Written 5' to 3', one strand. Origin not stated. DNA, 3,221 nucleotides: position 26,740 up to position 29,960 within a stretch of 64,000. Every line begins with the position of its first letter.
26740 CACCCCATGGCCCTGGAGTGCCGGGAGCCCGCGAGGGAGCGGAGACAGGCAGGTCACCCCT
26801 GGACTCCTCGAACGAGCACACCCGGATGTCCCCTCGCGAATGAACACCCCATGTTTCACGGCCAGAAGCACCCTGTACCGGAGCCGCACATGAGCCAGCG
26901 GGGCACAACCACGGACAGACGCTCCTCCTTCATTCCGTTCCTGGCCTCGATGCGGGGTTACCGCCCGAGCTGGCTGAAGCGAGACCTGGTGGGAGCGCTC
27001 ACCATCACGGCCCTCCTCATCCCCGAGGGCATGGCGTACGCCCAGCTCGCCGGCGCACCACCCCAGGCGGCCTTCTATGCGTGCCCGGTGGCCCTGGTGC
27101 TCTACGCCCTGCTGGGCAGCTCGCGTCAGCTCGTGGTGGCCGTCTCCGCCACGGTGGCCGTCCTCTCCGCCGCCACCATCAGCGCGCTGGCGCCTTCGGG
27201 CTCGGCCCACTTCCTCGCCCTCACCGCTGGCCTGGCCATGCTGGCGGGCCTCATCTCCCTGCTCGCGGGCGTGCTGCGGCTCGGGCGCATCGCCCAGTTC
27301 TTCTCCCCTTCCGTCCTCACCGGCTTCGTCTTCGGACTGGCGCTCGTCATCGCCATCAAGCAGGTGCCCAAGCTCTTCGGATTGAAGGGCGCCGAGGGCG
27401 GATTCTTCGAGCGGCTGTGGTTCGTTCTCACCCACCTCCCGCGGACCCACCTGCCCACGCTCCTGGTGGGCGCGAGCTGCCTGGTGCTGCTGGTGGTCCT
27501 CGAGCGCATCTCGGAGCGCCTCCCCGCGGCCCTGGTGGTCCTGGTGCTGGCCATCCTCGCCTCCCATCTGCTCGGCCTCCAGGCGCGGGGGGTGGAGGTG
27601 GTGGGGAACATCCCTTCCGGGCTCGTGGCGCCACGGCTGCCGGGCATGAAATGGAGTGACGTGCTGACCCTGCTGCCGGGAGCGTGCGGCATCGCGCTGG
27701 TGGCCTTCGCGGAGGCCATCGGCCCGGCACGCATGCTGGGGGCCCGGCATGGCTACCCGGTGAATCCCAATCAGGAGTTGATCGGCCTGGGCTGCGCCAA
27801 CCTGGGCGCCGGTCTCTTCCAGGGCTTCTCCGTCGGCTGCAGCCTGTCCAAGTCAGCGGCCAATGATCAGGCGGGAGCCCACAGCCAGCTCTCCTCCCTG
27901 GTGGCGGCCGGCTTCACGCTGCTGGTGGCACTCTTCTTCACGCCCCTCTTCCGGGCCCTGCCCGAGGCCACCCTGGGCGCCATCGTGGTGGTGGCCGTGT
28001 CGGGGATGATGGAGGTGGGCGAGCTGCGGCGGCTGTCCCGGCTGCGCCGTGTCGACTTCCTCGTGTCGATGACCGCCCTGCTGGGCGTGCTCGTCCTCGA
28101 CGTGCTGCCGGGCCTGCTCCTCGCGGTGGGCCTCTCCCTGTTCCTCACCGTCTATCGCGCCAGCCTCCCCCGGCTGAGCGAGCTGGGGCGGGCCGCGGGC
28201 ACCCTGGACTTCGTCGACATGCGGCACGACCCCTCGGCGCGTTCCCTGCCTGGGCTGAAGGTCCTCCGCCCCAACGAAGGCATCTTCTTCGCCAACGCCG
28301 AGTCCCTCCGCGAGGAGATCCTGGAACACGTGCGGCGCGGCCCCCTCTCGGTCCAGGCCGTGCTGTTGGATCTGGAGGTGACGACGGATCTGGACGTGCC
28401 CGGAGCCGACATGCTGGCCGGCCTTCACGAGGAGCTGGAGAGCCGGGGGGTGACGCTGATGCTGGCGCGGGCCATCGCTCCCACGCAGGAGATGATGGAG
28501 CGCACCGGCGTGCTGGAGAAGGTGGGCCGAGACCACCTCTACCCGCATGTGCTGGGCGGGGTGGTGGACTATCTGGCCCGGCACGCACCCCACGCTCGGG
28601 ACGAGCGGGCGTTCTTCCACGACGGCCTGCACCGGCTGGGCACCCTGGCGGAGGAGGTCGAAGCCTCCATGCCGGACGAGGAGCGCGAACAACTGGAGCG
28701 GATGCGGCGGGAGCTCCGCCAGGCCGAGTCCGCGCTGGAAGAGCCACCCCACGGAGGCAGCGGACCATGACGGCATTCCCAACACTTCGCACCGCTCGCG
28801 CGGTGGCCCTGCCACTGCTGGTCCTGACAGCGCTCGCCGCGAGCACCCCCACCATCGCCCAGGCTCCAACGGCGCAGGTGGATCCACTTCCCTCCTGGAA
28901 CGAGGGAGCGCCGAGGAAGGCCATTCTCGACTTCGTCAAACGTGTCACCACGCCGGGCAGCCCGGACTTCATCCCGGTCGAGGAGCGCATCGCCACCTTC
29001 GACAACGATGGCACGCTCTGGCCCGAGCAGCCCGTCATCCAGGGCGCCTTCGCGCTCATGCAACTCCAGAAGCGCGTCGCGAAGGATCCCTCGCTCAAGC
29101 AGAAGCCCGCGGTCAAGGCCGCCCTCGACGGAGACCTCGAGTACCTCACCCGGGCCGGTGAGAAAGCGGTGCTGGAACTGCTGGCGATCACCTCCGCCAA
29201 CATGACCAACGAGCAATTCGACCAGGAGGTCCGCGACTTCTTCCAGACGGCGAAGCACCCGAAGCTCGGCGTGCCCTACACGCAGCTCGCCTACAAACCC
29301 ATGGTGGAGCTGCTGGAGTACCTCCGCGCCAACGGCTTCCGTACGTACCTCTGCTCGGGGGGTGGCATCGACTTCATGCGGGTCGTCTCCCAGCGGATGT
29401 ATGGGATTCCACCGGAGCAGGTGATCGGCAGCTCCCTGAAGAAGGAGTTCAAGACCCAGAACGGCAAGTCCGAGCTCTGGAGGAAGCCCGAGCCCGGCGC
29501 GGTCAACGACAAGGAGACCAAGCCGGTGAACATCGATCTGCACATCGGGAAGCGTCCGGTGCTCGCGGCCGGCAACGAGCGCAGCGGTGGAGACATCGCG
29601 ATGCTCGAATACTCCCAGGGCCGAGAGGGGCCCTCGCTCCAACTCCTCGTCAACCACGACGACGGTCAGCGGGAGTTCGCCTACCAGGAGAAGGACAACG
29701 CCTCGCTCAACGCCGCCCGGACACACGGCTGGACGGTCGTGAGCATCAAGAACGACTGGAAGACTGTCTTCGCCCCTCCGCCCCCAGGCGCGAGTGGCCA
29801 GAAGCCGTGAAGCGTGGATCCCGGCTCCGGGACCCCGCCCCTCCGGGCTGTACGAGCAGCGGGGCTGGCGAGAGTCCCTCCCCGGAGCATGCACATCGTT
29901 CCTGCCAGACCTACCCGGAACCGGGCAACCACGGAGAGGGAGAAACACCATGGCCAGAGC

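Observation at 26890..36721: Sulfate-ester locus: SulP-HAD-sulfatase operon plus an inverted sulfatase paralog, FGE and aquaporin; both sulfatases carry CTAGR (Ala-for-Pro) motifs and lack signal peptides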

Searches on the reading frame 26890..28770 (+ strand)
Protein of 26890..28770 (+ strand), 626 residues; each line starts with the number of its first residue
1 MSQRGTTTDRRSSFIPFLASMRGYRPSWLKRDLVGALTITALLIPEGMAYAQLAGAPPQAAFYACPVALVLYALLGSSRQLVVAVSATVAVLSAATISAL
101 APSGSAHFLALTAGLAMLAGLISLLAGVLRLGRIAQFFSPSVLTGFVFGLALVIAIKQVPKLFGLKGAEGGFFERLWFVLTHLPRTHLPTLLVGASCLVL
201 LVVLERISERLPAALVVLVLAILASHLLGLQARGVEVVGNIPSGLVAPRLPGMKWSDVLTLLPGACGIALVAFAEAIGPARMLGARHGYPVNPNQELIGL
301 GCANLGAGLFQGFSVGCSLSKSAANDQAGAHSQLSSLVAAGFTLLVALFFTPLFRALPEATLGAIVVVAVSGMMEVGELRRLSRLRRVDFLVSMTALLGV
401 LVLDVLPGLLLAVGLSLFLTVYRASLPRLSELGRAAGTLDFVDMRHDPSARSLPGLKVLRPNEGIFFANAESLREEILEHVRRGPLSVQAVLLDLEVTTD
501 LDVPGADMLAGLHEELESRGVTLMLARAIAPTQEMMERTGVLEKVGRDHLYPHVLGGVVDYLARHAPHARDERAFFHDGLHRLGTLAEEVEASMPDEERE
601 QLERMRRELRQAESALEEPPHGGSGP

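Call 3: search_protein_families(library=pfam, proteins=[window:26890-28770:+], max_evalue=0.001)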
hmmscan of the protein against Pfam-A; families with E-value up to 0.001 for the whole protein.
window:26890-28770:+ (626 aa): 5 families
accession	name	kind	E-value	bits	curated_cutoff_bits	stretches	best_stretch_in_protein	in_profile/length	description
PF00916.26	Sulfate_transp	-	1.9e-97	326.9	23.2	1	29-395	1-379/380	Sulfate permease family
PF01740.26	STAS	-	7.5e-16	58.3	22.6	1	448-554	2-103/106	STAS domain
PF00860.26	Xan_ur_permease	-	1.1e-05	24.8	27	1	42-382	23-359/389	Permease family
PF16983.11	MFS_MOT1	-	0.00072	20.3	30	1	259-369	12-107/111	Molybdate transporter of MFS superfamily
PF13466.11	STAS_2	-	0.00079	20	29.2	1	468-541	10-79/80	STAS domain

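Call 6: search_protein_families(library=ncbifam, proteins=[window:26890-28770:+], max_evalue=0.001)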
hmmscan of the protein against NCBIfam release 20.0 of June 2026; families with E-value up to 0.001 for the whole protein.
window:26890-28770:+ (626 aa): 3 families
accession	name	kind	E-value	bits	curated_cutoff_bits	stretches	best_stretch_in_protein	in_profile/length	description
TIGR00815.1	sulP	subfamily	9.6e-123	410.6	380.45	1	16-554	1-562/565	sulfate permease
NF008660.1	PRK11660.1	equivalog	1.2e-50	172.5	614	2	253-553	273-557/572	C4-dicarboxylic acid transporter DauA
NF050096.1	BicarbTportBicA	equivalog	3.2e-32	111.8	880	1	29-432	12-411/547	bicarbonate transporter BicA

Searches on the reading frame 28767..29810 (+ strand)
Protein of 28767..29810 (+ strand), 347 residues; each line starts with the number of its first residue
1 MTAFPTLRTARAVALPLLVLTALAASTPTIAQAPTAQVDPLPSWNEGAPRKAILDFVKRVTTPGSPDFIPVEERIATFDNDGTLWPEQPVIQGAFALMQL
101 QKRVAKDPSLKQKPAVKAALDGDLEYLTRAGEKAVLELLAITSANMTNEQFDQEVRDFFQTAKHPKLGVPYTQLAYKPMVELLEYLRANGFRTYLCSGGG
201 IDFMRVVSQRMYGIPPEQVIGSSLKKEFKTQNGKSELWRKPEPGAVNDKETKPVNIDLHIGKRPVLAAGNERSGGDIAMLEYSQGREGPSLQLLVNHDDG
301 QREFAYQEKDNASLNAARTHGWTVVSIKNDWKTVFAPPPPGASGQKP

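Call 3: search_protein_families(library=pfam, proteins=[window:28767-29810:+], max_evalue=0.001)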
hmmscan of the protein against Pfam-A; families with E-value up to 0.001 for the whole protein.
window:28767-29810:+ (347 aa): 2 families
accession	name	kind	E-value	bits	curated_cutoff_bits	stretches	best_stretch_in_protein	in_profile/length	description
PF12710.13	HAD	-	1.6e-09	38.9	27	1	76-248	1-156/189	haloacid dehalogenase-like hydrolase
PF00702.32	Hydrolase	-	1.7e-06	29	26.4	1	75-214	3-140/191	haloacid dehalogenase-like hydrolase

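Call 6: search_protein_families(library=ncbifam, proteins=[window:28767-29810:+], max_evalue=0.001)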
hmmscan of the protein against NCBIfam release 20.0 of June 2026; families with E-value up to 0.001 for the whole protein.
window:28767-29810:+ (347 aa): 0 families

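Call 27: search_solved_structures(query=window:28767-29810:+, max_evalue=1, show_alignments=1)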
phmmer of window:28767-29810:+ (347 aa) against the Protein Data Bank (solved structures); distinct sequences matched with E-value up to 1: 3.
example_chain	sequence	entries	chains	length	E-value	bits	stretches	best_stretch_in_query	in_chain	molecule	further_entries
4ovy_A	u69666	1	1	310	1.2e-82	281.3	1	39-340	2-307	Haloacid dehalogenase domain protein hydrolase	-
8phq_AO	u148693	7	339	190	0.18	14.4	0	104-155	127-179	Decorator protein P05 | DUF228 domain-containing protein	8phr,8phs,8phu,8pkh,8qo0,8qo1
6jfw_A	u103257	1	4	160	0.27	13.8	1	184-254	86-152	PA0833-PD protein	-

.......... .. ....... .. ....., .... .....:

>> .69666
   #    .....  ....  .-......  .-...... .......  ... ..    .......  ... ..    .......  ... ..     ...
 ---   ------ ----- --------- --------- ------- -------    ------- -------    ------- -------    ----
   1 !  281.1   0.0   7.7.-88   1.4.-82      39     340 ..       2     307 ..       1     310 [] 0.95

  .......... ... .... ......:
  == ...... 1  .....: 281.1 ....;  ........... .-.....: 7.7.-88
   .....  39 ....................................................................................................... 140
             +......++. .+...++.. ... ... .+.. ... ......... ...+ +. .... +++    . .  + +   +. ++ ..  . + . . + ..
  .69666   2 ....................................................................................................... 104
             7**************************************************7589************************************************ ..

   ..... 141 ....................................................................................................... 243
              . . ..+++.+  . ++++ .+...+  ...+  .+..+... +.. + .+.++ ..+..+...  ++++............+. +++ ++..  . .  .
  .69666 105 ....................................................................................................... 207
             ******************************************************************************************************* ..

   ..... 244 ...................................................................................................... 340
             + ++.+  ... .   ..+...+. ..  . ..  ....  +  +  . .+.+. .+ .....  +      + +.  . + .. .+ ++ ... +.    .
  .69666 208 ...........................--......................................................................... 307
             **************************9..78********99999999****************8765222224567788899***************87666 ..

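Call 63: find_related_loci(query=A3, collection=metagenome_contigs, flank=6000)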
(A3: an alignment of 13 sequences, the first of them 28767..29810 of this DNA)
Query A3 (347 aa) in metagenome_contigs; peptide patterns used: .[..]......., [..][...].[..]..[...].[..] (x = any residue, [..] = any of these).
600 stretches matched a pattern (row limit reached: there are more); 590 encode a relative of the query (tblastn E <= 1e-3); the best 80 are kept; 80 distinct loci.
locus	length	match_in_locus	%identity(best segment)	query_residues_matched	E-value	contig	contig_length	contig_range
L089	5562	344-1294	60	15-335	2e-128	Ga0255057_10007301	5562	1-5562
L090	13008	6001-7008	49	7-336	2e-107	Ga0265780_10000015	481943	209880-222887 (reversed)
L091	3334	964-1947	50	13-337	1e-104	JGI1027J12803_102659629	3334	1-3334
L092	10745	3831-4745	49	26-336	3e-102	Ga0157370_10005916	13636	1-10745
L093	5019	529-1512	49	12-335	6e-102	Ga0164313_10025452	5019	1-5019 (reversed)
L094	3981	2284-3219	51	29-335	2e-102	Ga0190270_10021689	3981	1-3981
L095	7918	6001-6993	49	11-336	3e-101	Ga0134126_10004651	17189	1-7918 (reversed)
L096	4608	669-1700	47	1-342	9e-101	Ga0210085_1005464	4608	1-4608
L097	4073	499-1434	51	29-336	1e-100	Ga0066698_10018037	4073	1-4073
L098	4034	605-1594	49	9-335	3e-100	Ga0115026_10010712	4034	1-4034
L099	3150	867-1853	49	7-335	2e-101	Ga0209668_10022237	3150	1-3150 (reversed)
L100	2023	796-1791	48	11-336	2e-104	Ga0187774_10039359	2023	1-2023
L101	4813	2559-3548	48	8-336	3e-99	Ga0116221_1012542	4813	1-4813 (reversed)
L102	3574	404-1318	51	36-336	6e-100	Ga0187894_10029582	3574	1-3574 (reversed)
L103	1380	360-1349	49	9-336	2e-106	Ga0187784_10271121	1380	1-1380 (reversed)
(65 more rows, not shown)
